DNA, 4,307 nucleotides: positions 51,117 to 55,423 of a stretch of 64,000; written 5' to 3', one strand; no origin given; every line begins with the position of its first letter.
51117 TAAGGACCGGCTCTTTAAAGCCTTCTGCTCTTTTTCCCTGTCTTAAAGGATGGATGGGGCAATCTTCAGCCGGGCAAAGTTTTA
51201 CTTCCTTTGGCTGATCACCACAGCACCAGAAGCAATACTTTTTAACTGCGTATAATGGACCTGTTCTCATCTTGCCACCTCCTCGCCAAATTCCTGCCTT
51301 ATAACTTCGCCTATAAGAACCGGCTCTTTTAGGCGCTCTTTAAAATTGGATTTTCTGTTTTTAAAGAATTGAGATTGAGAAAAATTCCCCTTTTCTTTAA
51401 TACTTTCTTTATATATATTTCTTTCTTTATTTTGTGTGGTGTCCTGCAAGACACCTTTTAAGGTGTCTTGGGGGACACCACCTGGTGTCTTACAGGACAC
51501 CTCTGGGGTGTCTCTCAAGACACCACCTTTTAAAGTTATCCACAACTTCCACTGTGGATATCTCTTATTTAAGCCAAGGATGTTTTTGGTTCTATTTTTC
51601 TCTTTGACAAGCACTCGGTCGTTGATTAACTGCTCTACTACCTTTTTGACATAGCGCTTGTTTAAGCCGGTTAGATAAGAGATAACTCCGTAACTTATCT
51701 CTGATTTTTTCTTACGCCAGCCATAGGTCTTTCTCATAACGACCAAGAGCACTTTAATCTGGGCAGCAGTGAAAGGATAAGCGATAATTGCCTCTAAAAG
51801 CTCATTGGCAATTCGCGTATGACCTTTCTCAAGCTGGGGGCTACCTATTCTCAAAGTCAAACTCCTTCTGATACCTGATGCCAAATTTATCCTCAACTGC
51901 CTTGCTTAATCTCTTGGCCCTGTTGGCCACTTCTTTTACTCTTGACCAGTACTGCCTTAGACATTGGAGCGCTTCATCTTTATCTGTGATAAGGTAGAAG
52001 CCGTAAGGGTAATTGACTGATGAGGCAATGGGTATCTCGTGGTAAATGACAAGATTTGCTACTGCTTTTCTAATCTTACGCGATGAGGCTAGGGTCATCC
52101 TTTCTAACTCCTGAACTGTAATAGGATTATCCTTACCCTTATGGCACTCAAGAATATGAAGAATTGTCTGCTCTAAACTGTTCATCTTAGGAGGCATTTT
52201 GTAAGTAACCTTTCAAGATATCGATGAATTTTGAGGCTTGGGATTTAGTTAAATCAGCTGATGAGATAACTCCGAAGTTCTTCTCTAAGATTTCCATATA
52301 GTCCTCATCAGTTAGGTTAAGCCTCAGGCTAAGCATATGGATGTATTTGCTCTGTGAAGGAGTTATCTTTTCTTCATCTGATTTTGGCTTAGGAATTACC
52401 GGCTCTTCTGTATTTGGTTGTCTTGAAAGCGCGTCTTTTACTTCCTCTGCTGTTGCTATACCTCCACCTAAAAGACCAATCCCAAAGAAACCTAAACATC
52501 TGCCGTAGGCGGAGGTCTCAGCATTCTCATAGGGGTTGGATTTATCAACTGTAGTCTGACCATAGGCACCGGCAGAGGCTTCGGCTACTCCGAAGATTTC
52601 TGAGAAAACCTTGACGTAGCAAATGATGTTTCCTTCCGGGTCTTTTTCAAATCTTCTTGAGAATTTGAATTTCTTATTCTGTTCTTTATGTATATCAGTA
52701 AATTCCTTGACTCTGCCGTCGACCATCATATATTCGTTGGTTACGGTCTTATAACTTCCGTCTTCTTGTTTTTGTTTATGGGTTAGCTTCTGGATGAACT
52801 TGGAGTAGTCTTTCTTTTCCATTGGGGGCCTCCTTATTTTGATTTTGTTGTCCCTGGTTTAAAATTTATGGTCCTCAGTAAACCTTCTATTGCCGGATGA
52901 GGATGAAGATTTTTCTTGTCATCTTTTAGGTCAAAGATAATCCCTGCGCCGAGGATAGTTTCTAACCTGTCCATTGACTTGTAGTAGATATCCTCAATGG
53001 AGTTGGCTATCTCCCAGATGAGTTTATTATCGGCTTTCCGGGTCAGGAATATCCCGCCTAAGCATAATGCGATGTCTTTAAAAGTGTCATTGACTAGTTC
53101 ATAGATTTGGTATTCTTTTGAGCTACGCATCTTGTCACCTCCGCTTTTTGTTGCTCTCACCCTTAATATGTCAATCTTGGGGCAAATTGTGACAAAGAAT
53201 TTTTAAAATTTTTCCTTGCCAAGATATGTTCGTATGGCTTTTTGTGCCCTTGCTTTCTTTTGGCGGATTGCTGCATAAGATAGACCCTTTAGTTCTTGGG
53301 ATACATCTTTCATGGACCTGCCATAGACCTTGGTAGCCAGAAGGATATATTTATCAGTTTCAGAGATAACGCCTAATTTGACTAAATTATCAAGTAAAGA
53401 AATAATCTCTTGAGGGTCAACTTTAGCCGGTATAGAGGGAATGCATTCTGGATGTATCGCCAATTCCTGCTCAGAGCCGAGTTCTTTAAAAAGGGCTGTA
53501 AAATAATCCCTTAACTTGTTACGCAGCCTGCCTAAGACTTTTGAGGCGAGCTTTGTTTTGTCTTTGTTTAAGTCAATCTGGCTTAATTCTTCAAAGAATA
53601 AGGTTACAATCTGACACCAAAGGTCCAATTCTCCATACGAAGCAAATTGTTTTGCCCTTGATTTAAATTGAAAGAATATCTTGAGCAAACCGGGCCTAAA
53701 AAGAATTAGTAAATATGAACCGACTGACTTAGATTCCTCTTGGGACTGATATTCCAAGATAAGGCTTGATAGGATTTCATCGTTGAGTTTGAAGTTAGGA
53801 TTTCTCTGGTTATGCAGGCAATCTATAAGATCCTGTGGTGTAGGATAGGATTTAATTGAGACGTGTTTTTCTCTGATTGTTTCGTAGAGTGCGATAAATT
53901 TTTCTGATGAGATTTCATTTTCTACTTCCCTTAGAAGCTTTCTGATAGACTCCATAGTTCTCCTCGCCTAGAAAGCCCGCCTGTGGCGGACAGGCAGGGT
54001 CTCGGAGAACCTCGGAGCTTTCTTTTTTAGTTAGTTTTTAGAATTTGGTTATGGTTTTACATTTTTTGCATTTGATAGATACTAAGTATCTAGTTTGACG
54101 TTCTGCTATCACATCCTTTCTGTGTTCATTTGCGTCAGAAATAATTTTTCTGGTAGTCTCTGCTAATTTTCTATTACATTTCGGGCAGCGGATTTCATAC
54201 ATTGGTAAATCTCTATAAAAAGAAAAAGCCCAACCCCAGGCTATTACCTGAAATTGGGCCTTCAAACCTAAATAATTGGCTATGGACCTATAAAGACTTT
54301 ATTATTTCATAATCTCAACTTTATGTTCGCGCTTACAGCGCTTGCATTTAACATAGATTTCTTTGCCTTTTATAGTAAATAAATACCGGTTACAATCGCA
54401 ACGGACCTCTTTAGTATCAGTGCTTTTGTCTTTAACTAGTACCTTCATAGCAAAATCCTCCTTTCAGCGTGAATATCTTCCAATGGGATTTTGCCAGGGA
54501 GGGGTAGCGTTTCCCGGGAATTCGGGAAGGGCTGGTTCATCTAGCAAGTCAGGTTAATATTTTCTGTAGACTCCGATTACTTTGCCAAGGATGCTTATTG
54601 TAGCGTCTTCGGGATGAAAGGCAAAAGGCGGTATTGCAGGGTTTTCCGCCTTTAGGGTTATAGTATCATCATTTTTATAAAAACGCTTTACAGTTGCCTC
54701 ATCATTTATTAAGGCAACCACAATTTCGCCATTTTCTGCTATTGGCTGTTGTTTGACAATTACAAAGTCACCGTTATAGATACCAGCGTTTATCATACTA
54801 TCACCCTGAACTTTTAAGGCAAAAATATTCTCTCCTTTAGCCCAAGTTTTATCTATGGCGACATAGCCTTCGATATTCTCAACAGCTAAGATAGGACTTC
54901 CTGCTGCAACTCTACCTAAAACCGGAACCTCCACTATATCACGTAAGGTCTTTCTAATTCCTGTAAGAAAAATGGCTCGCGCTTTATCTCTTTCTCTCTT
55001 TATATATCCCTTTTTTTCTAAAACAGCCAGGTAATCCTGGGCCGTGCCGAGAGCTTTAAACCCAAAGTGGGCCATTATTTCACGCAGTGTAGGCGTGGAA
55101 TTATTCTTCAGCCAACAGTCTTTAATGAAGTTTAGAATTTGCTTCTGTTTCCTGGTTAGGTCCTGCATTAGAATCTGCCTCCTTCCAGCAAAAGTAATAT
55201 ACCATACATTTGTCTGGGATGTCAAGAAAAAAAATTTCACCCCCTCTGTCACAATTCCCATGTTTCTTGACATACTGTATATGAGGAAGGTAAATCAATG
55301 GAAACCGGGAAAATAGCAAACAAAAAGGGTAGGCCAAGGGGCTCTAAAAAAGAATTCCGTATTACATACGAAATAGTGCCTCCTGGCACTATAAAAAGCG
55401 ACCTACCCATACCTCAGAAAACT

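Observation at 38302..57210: Prophage-like integrative element next to tRNA-Asn with large serine recombinase, LexA-type repressor and cargo modules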

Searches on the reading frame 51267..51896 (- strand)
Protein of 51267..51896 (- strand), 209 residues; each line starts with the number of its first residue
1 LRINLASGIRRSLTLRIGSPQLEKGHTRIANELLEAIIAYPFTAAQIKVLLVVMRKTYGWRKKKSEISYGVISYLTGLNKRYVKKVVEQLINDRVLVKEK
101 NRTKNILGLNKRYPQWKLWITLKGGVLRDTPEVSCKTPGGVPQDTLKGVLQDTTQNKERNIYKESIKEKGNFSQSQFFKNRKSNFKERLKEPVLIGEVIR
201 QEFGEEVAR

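Call 12: search_protein_families(library=pfam, max_evalue=0.01, proteins=[window:51267-51896:-])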
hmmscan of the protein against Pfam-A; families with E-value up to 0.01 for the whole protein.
window:51267-51896:- (209 aa): 1 family
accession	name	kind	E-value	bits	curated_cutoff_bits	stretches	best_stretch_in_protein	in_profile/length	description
PF04492.19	Phage_rep_O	-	4.9e-22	78.7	28.7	1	21-116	4-95/95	Bacteriophage replication protein O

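Call 15: search_protein_families(library=phrogs, max_evalue=0.001, proteins=[window:51267-51896:-])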
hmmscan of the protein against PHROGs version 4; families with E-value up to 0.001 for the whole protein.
window:51267-51896:- (209 aa): 7 families
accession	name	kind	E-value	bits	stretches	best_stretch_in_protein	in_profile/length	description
phrog_16826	-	DNA, RNA and nucleotide metabolism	2.6e-23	83.8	1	19-118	4-101/341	DnaD-like helicase loader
phrog_277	-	DNA, RNA and nucleotide metabolism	5.2e-23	82.8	1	21-174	24-174/318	replication initiation O-like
phrog_678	-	DNA, RNA and nucleotide metabolism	2.8e-21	77.5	1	22-187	28-216/346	replication initiation O-like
phrog_2365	-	DNA, RNA and nucleotide metabolism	1.9e-20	74.8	1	22-178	25-189/232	replication initiation O-like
phrog_18020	-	DNA, RNA and nucleotide metabolism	2.1e-09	38.6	1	27-185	15-159/248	replication initiation O-like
phrog_345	-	DNA, RNA and nucleotide metabolism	6.8e-09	36.8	1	21-140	22-119/297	replication initiation O-like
phrog_5810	-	DNA, RNA and nucleotide metabolism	5.3e-05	24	1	28-104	1-78/268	replication initiation protein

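Call 55: find_related_loci(query=window:51267-51896:-, collection=viral_contigs, flank=10000)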
Query window:51267-51896:- (209 aa) in viral_contigs; peptide patterns used: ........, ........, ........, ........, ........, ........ (x = any residue, [..] = any of these).
11 stretches matched a pattern; 3 encode a relative of the query (tblastn E <= 1e-3); 3 distinct loci.
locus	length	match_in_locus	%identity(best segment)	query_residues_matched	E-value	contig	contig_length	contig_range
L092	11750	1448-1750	42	18-118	9e-24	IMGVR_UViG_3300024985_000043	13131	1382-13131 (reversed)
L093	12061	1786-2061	43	21-116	4e-20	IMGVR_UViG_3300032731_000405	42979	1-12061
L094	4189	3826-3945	60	21-60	2e-11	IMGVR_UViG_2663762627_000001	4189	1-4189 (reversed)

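Call 105: search_protein_families(library=ncbifam, max_evalue=0.001, proteins=[window:51267-51896:-])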
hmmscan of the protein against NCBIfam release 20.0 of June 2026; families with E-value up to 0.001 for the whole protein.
window:51267-51896:- (209 aa): 1 family
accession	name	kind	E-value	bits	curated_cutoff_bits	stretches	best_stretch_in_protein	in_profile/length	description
TIGR01610.1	phage_O_Nterm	equivalog_domain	3.6e-18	65.8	45.5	1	21-116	2-95/95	phage replication protein O, N-terminal domain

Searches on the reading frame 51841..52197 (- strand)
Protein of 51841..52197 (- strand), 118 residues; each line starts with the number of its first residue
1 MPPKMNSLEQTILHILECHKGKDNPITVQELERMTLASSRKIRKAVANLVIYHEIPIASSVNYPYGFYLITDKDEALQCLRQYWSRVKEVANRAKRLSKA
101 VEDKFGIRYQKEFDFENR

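Call 12: search_protein_families(library=pfam, max_evalue=0.01, proteins=[window:51841-52197:-])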
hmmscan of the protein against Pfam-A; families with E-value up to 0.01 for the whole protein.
window:51841-52197:- (118 aa): 0 families

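Call 15: search_protein_families(library=phrogs, max_evalue=0.001, proteins=[window:51841-52197:-])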
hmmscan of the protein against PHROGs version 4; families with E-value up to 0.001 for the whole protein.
window:51841-52197:- (118 aa): 1 family
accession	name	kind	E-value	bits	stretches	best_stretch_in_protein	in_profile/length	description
phrog_2113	-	unknown function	2.1e-15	57.6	1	4-101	6-104/113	-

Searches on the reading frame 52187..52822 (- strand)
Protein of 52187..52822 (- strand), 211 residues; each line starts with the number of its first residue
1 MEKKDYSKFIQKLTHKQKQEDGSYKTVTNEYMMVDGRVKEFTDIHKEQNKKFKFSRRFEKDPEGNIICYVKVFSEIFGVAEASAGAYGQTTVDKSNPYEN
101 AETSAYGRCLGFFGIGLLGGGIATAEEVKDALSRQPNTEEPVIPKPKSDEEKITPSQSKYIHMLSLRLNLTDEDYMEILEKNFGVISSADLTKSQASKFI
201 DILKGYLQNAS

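Call 12: search_protein_families(library=pfam, max_evalue=0.01, proteins=[window:52187-52822:-])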
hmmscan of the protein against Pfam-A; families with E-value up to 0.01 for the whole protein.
window:52187-52822:- (211 aa): 2 families
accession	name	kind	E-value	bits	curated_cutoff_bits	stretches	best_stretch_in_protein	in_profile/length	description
PF06252.17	GemA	-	6.2e-05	24.3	27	1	170-205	1-36/119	Bacteriophage Mu, GemA protein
PF11272.13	DUF3072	-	0.0055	16.9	27.5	0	175-205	22-52/56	Protein of unknown function (DUF3072)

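Call 15: search_protein_families(library=phrogs, max_evalue=0.001, proteins=[window:52187-52822:-])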
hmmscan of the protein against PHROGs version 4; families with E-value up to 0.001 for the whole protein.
window:52187-52822:- (211 aa): 4 families
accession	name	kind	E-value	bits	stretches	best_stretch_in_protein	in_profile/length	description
phrog_11717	-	unknown function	7.4e-10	39.9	1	22-200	21-188/208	-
phrog_37708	-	unknown function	3.6e-08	34.1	1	89-146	175-233/326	-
phrog_286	-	unknown function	6.3e-08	33.9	1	150-205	5-60/186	-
phrog_23738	-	unknown function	0.00062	20.4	0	72-131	55-114/198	-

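Call 105: search_protein_families(library=ncbifam, max_evalue=0.001, proteins=[window:52187-52822:-])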
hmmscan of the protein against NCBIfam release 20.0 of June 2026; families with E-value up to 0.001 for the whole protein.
window:52187-52822:- (211 aa): 0 families

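Call 106: search_solved_structures(query=window:52187-52822:-, max_evalue=1)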
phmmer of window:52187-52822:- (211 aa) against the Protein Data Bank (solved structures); distinct sequences matched with E-value up to 1: 0.

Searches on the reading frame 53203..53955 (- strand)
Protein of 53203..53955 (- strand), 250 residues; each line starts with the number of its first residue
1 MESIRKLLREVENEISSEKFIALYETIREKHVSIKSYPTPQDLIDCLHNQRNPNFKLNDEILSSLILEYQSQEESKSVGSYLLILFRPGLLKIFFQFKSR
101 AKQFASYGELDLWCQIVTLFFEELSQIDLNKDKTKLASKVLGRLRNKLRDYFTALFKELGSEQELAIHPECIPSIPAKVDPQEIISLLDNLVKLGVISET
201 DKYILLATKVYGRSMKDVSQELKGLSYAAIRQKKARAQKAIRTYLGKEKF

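Call 12: search_protein_families(library=pfam, max_evalue=0.01, proteins=[window:53203-53955:-])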
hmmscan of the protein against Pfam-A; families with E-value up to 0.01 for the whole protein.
window:53203-53955:- (250 aa): 0 families

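Call 15: search_protein_families(library=phrogs, max_evalue=0.001, proteins=[window:53203-53955:-])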
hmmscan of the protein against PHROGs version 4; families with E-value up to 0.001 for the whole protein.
window:53203-53955:- (250 aa): 0 families

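Call 56: find_related_loci(query=window:53203-53955:-, collection=viral_contigs, flank=10000)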
Query window:53203-53955:- (250 aa) in viral_contigs; peptide patterns used: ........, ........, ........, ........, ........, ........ (x = any residue, [..] = any of these).
24 stretches matched a pattern, but none encodes a relative of the query by tblastn (E <= 1e-3).

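Call 105: search_protein_families(library=ncbifam, max_evalue=0.001, proteins=[window:53203-53955:-])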
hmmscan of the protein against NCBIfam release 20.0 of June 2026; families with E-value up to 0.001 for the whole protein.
window:53203-53955:- (250 aa): 1 family
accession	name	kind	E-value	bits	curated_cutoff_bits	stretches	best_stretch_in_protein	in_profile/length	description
NF005248.0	PRK06759.1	equivalog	0.00048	19.9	133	0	193-245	103-154/156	RNA polymerase factor sigma-70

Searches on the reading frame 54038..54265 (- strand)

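Call 12: search_protein_families(library=pfam, max_evalue=0.01, proteins=[window:54038-54265:-])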
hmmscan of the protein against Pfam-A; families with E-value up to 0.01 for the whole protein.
window:54038-54265:- (75 aa): 2 families
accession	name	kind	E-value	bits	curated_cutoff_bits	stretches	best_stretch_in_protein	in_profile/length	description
PF01927.22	Mut7-C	-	0.0037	17.8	23.3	1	24-71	90-131/146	Mut7-C RNAse domain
PF13717.11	Zn_ribbon_4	-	0.0075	16.6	30.3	0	25-32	3-10/36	zinc-ribbon domain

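Call 15: search_protein_families(library=phrogs, max_evalue=0.001, proteins=[window:54038-54265:-])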
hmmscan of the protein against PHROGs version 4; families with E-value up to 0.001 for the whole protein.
window:54038-54265:- (75 aa): 1 family
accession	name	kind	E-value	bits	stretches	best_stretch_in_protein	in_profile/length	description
phrog_6417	-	other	0.0001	23.2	0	22-72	5-36/68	translational regulator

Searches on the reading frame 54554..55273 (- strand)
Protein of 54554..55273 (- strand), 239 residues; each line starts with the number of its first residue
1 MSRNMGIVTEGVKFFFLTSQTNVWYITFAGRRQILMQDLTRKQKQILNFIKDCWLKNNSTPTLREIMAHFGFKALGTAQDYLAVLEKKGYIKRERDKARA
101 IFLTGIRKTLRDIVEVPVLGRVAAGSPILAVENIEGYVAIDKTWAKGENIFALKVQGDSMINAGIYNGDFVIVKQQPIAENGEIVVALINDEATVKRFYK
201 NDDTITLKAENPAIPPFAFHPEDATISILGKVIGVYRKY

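Call 15: search_protein_families(library=phrogs, max_evalue=0.001, proteins=[window:54554-55273:-])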
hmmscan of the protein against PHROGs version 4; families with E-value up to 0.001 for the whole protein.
window:54554-55273:- (239 aa): 8 families
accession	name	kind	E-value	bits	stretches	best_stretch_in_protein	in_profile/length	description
phrog_4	-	transcription regulation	1.4e-30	107.6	1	72-238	181-338/400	transcriptional repressor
phrog_811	-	DNA, RNA and nucleotide metabolism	9e-22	78.1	1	118-238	14-134/140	UmuD-like protein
phrog_3502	-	unknown function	3.8e-18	66.8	1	33-104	43-114/131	-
phrog_8558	-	unknown function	1.3e-11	45.7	1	147-234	17-106/114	-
phrog_6201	-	transcription regulation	1.3e-11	45.4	1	143-236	21-115/121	CI-like repressor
phrog_24920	-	unknown function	1.4e-10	42.2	1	36-105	1-70/125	-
phrog_362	-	transcription regulation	3.9e-08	34.5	1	36-108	1-73/106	transcriptional repressor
phrog_10470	-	DNA, RNA and nucleotide metabolism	1.3e-06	29.2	1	160-218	1-58/79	UmuD-like protein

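Call 23: search_protein_families(library=pfam, max_evalue=0.001, proteins=[window:54554-55273:-])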
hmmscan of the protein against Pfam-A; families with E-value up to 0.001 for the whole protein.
window:54554-55273:- (239 aa): 2 families
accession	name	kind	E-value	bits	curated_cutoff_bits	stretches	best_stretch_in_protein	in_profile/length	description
PF00717.28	Peptidase_S24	-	3.9e-36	123.7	23.3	1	117-233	1-116/116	Peptidase S24-like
PF01726.22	LexA_DNA_bind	-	6.4e-17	61.5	23.7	1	36-100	1-65/65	LexA DNA binding domain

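Call 105: search_protein_families(library=ncbifam, max_evalue=0.001, proteins=[window:54554-55273:-])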
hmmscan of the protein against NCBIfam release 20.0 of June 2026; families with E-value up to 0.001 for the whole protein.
window:54554-55273:- (239 aa): 3 families
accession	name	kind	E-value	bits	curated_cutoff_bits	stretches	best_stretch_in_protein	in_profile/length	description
TIGR00498.1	lexA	equivalog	3.2e-64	216.3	110.95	1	36-238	1-201/203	transcriptional repressor LexA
NF007621.2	PRK10276.1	subfamily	1.7e-19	69.9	110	1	124-235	2-113/115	translesion error-prone DNA polymerase V autoproteolytic subunit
NF051876.1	transXXX_HumD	equivalog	0.00075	19.5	120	0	127-201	4-78/129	HumD family translesion DNA polymerase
